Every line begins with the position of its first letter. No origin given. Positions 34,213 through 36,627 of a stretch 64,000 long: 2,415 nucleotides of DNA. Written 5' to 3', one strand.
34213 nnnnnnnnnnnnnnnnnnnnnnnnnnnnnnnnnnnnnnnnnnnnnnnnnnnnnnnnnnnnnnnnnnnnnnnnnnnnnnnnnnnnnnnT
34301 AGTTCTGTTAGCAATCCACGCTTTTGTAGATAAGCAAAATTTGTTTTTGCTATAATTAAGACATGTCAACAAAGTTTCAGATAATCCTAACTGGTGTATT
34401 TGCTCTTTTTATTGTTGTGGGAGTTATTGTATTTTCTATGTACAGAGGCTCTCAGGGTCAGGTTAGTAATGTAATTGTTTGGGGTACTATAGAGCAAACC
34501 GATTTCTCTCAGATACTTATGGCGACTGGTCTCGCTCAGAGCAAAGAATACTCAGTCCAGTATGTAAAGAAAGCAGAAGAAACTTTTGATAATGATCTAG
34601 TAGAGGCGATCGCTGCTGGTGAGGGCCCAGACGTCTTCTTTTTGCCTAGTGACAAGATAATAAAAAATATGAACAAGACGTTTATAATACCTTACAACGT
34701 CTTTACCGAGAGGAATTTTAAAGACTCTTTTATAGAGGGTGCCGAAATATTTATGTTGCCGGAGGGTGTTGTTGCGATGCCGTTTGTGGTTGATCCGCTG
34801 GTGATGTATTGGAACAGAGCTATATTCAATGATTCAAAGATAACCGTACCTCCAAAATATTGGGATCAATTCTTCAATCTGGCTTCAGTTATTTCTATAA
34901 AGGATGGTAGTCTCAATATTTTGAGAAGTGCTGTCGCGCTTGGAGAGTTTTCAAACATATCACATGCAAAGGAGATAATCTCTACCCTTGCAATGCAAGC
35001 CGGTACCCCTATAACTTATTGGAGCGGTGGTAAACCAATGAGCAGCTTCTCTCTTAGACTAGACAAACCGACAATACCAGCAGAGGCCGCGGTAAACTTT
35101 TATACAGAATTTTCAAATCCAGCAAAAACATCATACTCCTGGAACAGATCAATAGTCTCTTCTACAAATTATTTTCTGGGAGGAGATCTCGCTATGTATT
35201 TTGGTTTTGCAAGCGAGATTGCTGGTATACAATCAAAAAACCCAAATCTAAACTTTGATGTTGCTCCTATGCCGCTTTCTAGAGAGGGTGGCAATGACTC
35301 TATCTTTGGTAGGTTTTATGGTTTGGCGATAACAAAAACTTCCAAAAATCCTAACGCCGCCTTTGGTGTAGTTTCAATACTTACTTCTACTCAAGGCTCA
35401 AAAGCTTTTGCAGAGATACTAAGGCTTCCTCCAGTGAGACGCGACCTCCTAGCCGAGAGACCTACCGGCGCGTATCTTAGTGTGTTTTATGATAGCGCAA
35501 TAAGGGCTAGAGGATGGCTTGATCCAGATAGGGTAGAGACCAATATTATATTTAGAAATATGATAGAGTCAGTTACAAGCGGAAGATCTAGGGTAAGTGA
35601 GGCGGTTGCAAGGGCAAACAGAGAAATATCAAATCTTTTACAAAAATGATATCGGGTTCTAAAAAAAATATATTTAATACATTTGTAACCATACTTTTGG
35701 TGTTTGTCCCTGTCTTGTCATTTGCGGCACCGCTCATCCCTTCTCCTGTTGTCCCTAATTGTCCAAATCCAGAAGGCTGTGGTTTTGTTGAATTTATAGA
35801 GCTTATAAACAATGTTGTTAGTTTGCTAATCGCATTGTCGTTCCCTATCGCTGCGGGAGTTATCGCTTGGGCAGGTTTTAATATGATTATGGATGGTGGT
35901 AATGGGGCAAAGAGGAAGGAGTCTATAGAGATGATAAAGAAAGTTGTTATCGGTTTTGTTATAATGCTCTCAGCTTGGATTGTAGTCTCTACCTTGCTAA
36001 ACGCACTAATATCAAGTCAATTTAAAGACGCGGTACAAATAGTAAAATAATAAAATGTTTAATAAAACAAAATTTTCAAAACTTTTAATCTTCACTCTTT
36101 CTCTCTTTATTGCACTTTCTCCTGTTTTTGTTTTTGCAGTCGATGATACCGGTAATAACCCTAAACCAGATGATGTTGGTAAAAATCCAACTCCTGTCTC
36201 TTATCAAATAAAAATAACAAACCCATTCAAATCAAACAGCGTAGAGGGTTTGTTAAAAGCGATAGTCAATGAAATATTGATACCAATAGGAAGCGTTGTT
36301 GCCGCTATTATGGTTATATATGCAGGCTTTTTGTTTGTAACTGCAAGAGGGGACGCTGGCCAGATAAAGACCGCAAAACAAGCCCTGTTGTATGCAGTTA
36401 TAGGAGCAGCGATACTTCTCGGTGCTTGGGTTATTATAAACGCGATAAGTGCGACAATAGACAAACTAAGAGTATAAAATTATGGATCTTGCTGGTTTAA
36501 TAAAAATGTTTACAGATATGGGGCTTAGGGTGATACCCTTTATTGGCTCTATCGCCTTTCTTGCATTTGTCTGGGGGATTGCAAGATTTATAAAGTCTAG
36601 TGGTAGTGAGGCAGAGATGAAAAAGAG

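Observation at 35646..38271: Tandem array of seven paralogous small two-TM membrane proteins with VirB2/TrbC-pilin-like architecture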

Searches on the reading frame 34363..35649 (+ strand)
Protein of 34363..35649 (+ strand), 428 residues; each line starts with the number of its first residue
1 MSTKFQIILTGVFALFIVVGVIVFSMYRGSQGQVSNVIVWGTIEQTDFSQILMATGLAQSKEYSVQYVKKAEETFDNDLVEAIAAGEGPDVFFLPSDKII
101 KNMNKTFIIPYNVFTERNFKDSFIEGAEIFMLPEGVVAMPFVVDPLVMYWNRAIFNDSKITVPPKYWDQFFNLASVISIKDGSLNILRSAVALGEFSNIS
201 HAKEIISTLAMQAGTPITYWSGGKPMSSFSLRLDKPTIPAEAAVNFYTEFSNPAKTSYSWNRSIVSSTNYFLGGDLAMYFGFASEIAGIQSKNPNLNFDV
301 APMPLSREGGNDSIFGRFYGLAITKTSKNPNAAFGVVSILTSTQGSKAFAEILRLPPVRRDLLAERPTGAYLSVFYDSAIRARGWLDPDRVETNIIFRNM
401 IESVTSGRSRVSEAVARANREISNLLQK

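Call 3: search_protein_families(library=pfam, proteins=[window:34363-35649:+], max_evalue=1)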
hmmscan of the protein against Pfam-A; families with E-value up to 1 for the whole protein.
window:34363-35649:+ (428 aa): 4 families
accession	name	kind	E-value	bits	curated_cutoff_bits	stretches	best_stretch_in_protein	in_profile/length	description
PF01547.30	SBP_bac_1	-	1.5e-16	61.7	26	1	77-345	34-305/307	Bacterial extracellular solute-binding protein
PF13416.11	SBP_bac_8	-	4.6e-16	59.9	27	1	62-363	11-266/279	Bacterial extracellular solute-binding protein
PF13531.11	SBP_bac_11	-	0.036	14.3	25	0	77-104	36-63/227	Bacterial extracellular solute-binding protein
PF07284.16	BCHF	-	0.5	10.9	25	1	3-84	15-94/139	2-vinyl bacteriochlorophyllide hydratase (BCHF)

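Call 4: search_protein_families(library=ncbifam, proteins=[window:34363-35649:+], max_evalue=1)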
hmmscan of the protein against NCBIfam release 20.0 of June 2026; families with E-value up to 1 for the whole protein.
window:34363-35649:+ (428 aa): 4 families
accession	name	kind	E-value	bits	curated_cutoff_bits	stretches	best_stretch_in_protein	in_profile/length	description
NF053763.1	ABCarbgalBndGanS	equivalog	3.8e-07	29.2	700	1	33-175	37-174/420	galactooligosaccharide ABC transporter substrate-binding protein GanS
TIGR03850.1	bind_CPR_0540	equivalog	5.2e-06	25.3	299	1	136-184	151-198/437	carbohydrate ABC transporter substrate-binding protein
NF007011.0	PRK09474.1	equivalog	4.9e-05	22.3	291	1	35-178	31-166/396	maltose/maltodextrin ABC transporter substrate-binding protein MalE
TIGR01758.1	MDH_euk_cyt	equivalog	0.098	12.1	470.4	1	33-83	172-222/324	malate dehydrogenase, NAD-dependent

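Call 46: find_homologous_proteins(query=window:34363-35646:+)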
Query window:34363-35646:+ (428 aa): 2969 proteins with E <= 0.001 among 8000 candidates; the best 120 are listed.
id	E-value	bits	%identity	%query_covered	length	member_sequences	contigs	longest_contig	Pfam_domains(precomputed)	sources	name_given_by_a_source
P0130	3.7e-278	940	100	100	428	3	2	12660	PF13416.12,PF01547.31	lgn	-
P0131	6.2e-247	838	89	97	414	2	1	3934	PF13416.12,PF01547.31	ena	-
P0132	1.3e-228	777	80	100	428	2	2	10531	PF13416.12,PF01547.31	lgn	-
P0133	8.1e-222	755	77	100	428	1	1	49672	PF13416.12,PF01547.31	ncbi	-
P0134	1.4e-214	731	73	100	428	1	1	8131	PF13416.12,PF01547.31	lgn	-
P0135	1.1e-198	679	78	88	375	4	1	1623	PF13416.12,PF01547.31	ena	-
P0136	6.4e-193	660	68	100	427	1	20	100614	PF13416.12,PF01547.31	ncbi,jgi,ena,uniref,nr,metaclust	ncbi:MAG: hypothetical protein A3A96_01390 [Candidatus Zambryskibacteria bacterium RIFCSPLOWO2_01_FU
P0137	2.7e-192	658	67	100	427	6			PF13416.12,PF01547.31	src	-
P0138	4.3e-191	654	68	100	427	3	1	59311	PF13416.12,PF01547.31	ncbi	ncbi:MAG: extracellular solute-binding protein [Patescibacteria group bacterium]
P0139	3.9e-190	651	67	99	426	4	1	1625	PF01547.31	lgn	-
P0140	3.1e-189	648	65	100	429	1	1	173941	PF13416.12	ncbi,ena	-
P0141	5.4e-188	643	66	100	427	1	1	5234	PF13416.12,PF01547.31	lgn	-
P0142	6.1e-188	643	65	100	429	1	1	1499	-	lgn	-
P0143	2.9e-187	641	65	100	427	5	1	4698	-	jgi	jgi:ABC-type glycerol-3-phosphate transport system substrate-binding protein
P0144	6.7e-187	640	66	100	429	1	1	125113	PF13416.12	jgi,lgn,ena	-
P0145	9.9e-187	639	65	100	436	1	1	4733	PF01547.31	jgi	-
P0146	1.5e-186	639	66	99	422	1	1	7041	PF13416.12,PF01547.31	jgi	jgi:ABC-type glycerol-3-phosphate transport system substrate-binding protein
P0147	1.3e-185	636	65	100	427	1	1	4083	PF13416.12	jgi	-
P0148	1.3e-185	636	64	100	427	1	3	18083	PF13416.12,PF01547.31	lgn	-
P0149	1.8e-185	635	65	99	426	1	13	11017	PF13416.12,PF01547.31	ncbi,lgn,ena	-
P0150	2.4e-185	635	64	100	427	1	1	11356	PF13416.12,PF01547.31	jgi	-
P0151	3.5e-185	634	65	100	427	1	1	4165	PF13416.12,PF01547.31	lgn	-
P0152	5.3e-185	634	66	98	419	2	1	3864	PF13416.12,PF01547.31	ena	-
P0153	5.9e-185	633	65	100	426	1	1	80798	PF13416.12,PF01547.31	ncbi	-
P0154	7.9e-185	633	64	100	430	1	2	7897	PF13416.12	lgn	-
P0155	2.3e-184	632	63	100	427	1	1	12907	PF13416.12,PF01547.31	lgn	-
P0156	2.5e-184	631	66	98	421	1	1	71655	PF13416.12,PF01547.31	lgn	-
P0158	7.7e-184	630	65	100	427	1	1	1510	PF13416.12,PF01547.31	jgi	jgi:ABC-type glycerol-3-phosphate transport system substrate-binding protein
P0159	9.1e-184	630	66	100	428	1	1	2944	PF13416.12,PF01547.31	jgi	jgi:ABC-type glycerol-3-phosphate transport system substrate-binding protein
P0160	1.0e-183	629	62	100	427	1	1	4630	PF13416.12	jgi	jgi:ABC-type glycerol-3-phosphate transport system substrate-binding protein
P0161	1.1e-183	629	65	99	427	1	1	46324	PF13416.12,PF01547.31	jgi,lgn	jgi:ABC-type glycerol-3-phosphate transport system substrate-binding protein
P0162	1.2e-183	629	63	100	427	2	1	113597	PF01547.31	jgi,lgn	-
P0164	5.0e-183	627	63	99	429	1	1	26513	PF13416.12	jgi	jgi:multiple sugar transport system substrate-binding protein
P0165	5.1e-183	627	65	98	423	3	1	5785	PF01547.31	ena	-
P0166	5.9e-183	627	64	100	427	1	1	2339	PF13416.12,PF01547.31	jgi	-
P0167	8.5e-183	626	63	99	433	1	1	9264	PF13416.12,PF01547.31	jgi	jgi:ABC-type glycerol-3-phosphate transport system substrate-binding protein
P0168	8.8e-183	626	65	100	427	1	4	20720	PF13416.12,PF01547.31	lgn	-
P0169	9.3e-183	626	63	99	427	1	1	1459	PF13416.12,PF01547.31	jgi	jgi:ABC-type glycerol-3-phosphate transport system substrate-binding protein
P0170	1.2e-182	626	65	98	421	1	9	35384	PF13416.12,PF01547.31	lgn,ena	-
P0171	2.9e-182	625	64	100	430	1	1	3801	PF13416.12,PF01547.31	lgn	-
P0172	5.1e-182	624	65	100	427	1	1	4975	PF13416.12,PF01547.31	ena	-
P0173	5.6e-182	624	64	100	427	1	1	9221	PF13416.12,PF01547.31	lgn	-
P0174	6.2e-182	623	64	100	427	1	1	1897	PF13416.12,PF01547.31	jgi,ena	-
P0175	6.7e-182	623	64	99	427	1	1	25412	PF13416.12,PF01547.31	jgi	jgi:ABC-type glycerol-3-phosphate transport system substrate-binding protein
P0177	1.0e-181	623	64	100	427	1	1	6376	PF01547.31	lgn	-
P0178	1.2e-181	623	64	99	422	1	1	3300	PF13416.12,PF01547.31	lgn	-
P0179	1.4e-181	622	63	100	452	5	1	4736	PF01547.31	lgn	-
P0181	1.7e-181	622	64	100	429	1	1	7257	PF13416.12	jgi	-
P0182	1.8e-181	622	63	100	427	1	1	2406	PF13416.12,PF01547.31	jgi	jgi:ABC-type glycerol-3-phosphate transport system substrate-binding protein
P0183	2.1e-181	622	64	100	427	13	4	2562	PF13416.12,PF01547.31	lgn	-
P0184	2.2e-181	622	65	100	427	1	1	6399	PF13416.12,PF01547.31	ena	-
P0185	2.4e-181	622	62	99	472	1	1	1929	PF13416.12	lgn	-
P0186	2.7e-181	621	63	100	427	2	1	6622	PF13416.12,PF01547.31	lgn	-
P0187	3.2e-181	621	65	100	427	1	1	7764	PF13416.12,PF01547.31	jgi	jgi:ABC-type glycerol-3-phosphate transport system substrate-binding protein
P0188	4.3e-181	621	64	98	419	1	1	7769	PF13416.12,PF01547.31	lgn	-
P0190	9.7e-181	620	65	96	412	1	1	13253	PF13416.12,PF01547.31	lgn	-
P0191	1.3e-180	619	64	100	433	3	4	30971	PF13416.12,PF01547.31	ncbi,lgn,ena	-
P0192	1.4e-180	619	63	100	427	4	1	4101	PF13416.12,PF01547.31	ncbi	-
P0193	3.1e-180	618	64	100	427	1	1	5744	PF13416.12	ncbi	-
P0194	4.0e-180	618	63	100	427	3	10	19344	PF13416.12,PF01547.31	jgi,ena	-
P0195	1.0e-179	616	65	100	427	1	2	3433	PF13416.12,PF01547.31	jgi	jgi:ABC-type glycerol-3-phosphate transport system substrate-binding protein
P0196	1.0e-179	616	65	100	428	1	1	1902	PF13416.12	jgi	jgi:ABC-type glycerol-3-phosphate transport system substrate-binding protein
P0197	1.2e-179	616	64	100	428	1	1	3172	PF13416.12,PF01547.31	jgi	jgi:ABC-type glycerol-3-phosphate transport system substrate-binding protein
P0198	1.3e-179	616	64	99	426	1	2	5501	PF13416.12,PF01547.31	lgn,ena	-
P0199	1.5e-179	616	64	100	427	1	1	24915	PF13416.12,PF01547.31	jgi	-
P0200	2.6e-179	615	64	99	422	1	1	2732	PF13416.12,PF01547.31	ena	-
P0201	3.2e-179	615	63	98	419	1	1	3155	PF13416.12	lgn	-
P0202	3.4e-179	614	64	100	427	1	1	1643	PF13416.12,PF01547.31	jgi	jgi:multiple sugar transport system substrate-binding protein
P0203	3.9e-179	614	64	100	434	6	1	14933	PF13416.12,PF01547.31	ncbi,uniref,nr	ncbi:MAG: hypothetical protein COV33_01070 [Candidatus Zambryskibacteria bacterium CG10_big_fil_rev_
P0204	3.9e-179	614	62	100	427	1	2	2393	PF13416.12,PF01547.31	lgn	-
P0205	3.9e-179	614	62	100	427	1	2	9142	PF13416.12,PF01547.31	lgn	-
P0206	6.6e-179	614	63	100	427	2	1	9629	PF13416.12,PF01547.31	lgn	-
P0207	1.3e-178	613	62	100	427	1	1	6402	PF13416.12,PF01547.31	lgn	-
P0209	4.3e-178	611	62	100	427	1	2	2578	PF13416.12,PF01547.31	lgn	-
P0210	5.9e-178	610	63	99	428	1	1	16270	PF13416.12,PF01547.31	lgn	-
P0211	6.4e-178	610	63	100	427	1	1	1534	PF13416.12,PF01547.31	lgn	-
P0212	8.5e-178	610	64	98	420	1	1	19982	PF13416.12,PF01547.31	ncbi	-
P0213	1.0e-177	610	63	100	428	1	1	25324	PF01547.31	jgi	jgi:ABC-type glycerol-3-phosphate transport system substrate-binding protein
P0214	2.2e-177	609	63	100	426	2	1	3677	PF13416.12,PF01547.31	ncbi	-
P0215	2.8e-177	608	62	97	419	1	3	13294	PF13416.12,PF01547.31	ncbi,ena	-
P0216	2.9e-177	608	62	100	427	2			PF13416.12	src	-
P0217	4.2e-177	608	61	99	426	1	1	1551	PF01547.31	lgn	-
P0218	5.5e-177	607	63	100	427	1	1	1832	PF13416.12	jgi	jgi:ABC-type glycerol-3-phosphate transport system substrate-binding protein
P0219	5.9e-177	607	61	98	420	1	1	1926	PF13416.12,PF01547.31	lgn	-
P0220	5.9e-177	607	63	99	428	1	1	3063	PF13416.12,PF01547.31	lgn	-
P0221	6.2e-177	607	64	98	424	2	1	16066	PF13416.12,PF01547.31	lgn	-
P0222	6.5e-177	607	63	100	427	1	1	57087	PF13416.12,PF01547.31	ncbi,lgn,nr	ncbi:MAG: extracellular solute-binding protein [Candidatus Zambryskibacteria bacterium]|nr:extracell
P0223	7.2e-177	607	62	100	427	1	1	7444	PF13416.12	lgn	-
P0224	7.8e-177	607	63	100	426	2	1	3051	PF13416.12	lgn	-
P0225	2.0e-176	605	62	99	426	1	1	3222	PF01547.31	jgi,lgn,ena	-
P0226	3.6e-176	605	63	100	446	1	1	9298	PF13416.12,PF01547.31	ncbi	-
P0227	6.0e-176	604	62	100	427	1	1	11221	PF13416.12,PF01547.31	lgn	-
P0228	6.9e-176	604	62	99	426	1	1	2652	PF01547.31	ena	-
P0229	1.8e-175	602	62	100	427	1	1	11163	PF13416.12,PF01547.31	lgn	-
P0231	5.2e-175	601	62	99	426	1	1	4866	PF13416.12,PF01547.31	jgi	jgi:ABC-type glycerol-3-phosphate transport system substrate-binding protein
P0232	1.8e-174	599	61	100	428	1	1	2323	PF13416.12,PF01547.31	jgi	-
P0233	2.0e-174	599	62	100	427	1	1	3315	PF13416.12,PF01547.31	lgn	-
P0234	7.3e-174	597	62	100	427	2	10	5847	PF13416.12,PF01547.31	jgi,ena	-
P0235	1.0e-173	596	62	100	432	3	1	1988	PF13416.12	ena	-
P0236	1.4e-173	596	61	100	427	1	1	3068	PF13416.12,PF01547.31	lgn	-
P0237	4.4e-173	594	62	100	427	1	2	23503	PF13416.12,PF01547.31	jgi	jgi:ABC-type glycerol-3-phosphate transport system substrate-binding protein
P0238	6.7e-173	594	62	100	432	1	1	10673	PF13416.12,PF01547.31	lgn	-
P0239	7.2e-173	594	61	100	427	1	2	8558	PF13416.12,PF01547.31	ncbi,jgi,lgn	jgi:multiple sugar transport system substrate-binding protein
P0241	1.4e-172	593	63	98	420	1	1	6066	PF01547.31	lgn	-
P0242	1.4e-172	593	63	96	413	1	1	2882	PF13416.12,PF01547.31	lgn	-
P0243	1.8e-172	592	60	100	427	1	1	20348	PF13416.12,PF01547.31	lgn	-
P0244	2.9e-172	592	61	98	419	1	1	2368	PF13416.12,PF01547.31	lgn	-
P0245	3.4e-172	591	63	98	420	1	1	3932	PF01547.31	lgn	-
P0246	4.5e-172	591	63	99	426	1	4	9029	PF13416.12,PF01547.31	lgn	-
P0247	4.5e-172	591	62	99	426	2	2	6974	PF13416.12,PF01547.31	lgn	-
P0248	5.2e-172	591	63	97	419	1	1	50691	PF01547.31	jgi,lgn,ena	-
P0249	6.7e-172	590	61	94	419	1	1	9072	PF01547.31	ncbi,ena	-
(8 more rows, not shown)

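Call 89: search_protein_families(library=padloc, proteins=[window:34363-35646:+], max_evalue=0.01)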
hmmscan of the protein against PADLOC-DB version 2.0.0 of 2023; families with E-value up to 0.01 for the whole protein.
window:34363-35646:+ (428 aa): 0 families

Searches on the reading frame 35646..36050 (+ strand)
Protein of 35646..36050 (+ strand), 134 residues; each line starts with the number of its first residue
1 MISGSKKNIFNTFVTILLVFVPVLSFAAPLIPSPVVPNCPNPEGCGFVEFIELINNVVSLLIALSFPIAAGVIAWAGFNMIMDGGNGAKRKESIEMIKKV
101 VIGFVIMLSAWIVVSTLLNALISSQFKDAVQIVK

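Call 3: search_protein_families(library=pfam, proteins=[window:35646-36050:+], max_evalue=1)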
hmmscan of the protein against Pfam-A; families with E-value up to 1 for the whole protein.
window:35646-36050:+ (134 aa): 2 families
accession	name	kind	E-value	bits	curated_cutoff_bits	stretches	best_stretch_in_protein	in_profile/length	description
PF18895.5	T4SS_pilin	-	4.6e-10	39.9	26.6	1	52-117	7-71/71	Type IV secretion system pilin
PF04956.18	TrbC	-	0.00087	19.9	27.9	1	31-116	34-97/98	TrbC/VIRB2 pilin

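Call 4: search_protein_families(library=ncbifam, proteins=[window:35646-36050:+], max_evalue=1)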
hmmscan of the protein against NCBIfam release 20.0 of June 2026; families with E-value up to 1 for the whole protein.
window:35646-36050:+ (134 aa): 3 families
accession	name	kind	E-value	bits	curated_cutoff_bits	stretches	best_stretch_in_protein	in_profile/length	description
NF045849.1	ICE_MMCAP2_0565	equivalog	0.00011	21.8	40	1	52-118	11-77/80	Mbov_0395 family pilin-like conjugal transfer protein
TIGR02161.1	napC_nirT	subfamily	0.085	12.7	310.6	1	63-94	20-51/185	periplasmic nitrate (or nitrite) reductase c-type cytochrome, NapC/NirT family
NF047981.1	RC1041_fam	subfamily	0.27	11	90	0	89-113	13-37/57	RC1041 family protein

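Call 78: search_protein_representatives(alignment_id=A1)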
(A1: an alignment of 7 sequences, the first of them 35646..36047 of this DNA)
Query: 7 sequences, 113 profile positions. Proteins with E-value up to 0.001 (for the whole library): 54575; up to 1e-10: 8517; up to 1e-30: 69. The best 150 are listed.
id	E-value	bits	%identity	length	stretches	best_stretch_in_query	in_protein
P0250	6.1e-57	206.7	-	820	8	31-97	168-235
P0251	1.1e-54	199.4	-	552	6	9-95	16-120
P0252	1.3e-53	196.0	-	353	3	23-107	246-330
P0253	1.7e-51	189.2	-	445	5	29-100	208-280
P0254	1.7e-49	182.7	-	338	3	9-103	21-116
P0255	2.7e-48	178.8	-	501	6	21-95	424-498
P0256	1.3e-47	176.7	-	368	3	25-104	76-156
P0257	1.5e-47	176.4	-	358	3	3-103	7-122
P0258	2.1e-47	176.0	-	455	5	6-93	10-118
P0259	3.1e-47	175.4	-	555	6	34-95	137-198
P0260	1.2e-46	173.6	-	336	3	21-106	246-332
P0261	7.0e-46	171.1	-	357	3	3-99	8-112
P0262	4.2e-45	168.6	-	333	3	18-99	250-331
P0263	2.9e-44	165.8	-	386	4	9-102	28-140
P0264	4.4e-44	165.3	-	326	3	13-103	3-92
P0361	5.2e-26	107.0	-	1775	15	23-100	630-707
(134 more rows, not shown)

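Call 89: search_protein_families(library=padloc, proteins=[window:35646-36047:+], max_evalue=0.01)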
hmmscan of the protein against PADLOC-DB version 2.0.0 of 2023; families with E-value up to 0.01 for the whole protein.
window:35646-36047:+ (134 aa): 0 families

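Call 90: search_protein_families(library=phrogs, proteins=[window:35646-36047:+], max_evalue=0.01)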
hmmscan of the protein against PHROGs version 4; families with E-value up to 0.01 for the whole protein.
window:35646-36047:+ (134 aa): 2 families
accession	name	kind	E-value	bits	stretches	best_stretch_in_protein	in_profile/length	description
phrog_5422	-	unknown function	4.9e-06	28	1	52-114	81-138/148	-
phrog_28964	-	unknown function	0.00053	21.3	1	51-120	64-128/132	-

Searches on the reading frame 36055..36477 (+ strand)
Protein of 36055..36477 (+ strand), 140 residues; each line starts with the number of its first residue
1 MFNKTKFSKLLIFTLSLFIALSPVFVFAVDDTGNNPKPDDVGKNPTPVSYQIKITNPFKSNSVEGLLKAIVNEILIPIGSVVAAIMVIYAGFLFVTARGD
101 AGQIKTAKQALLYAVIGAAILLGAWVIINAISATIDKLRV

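Call 3: search_protein_families(library=pfam, proteins=[window:36055-36477:+], max_evalue=1)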
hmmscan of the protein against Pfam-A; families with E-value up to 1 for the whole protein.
window:36055-36477:+ (140 aa): 4 families
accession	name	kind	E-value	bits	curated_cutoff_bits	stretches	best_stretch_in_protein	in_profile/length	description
PF18895.5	T4SS_pilin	-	5.9e-08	33.1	26.6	1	62-131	4-71/71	Type IV secretion system pilin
PF04956.18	TrbC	-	7.7e-07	29.7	27.9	1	61-130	35-97/98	TrbC/VIRB2 pilin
PF23933.1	DUF7269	-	0.36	11.3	29.1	1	84-135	2-52/162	Family of unknown function (DUF7269)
PF12963.12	DUF3852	-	0.52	11.1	25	1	61-114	38-91/107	Protein of unknown function (DUF3852)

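Call 4: search_protein_families(library=ncbifam, proteins=[window:36055-36477:+], max_evalue=1)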
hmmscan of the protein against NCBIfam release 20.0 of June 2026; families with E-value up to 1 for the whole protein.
window:36055-36477:+ (140 aa): 2 families
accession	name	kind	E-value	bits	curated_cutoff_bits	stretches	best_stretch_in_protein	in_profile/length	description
NF045849.1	ICE_MMCAP2_0565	equivalog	2.6e-07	30.2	40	1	69-135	11-80/80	Mbov_0395 family pilin-like conjugal transfer protein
NF041560.1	T6SS_Burk_ExIF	subfamily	0.59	9.8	90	1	60-128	118-183/234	putative type VI secretion system effector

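Call 89: search_protein_families(library=padloc, proteins=[window:36055-36474:+], max_evalue=0.01)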
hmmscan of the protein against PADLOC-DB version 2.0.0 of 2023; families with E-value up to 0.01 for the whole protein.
window:36055-36474:+ (140 aa): 0 families

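Call 90: search_protein_families(library=phrogs, proteins=[window:36055-36474:+], max_evalue=0.01)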
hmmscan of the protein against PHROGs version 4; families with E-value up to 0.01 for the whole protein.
window:36055-36474:+ (140 aa): 0 families
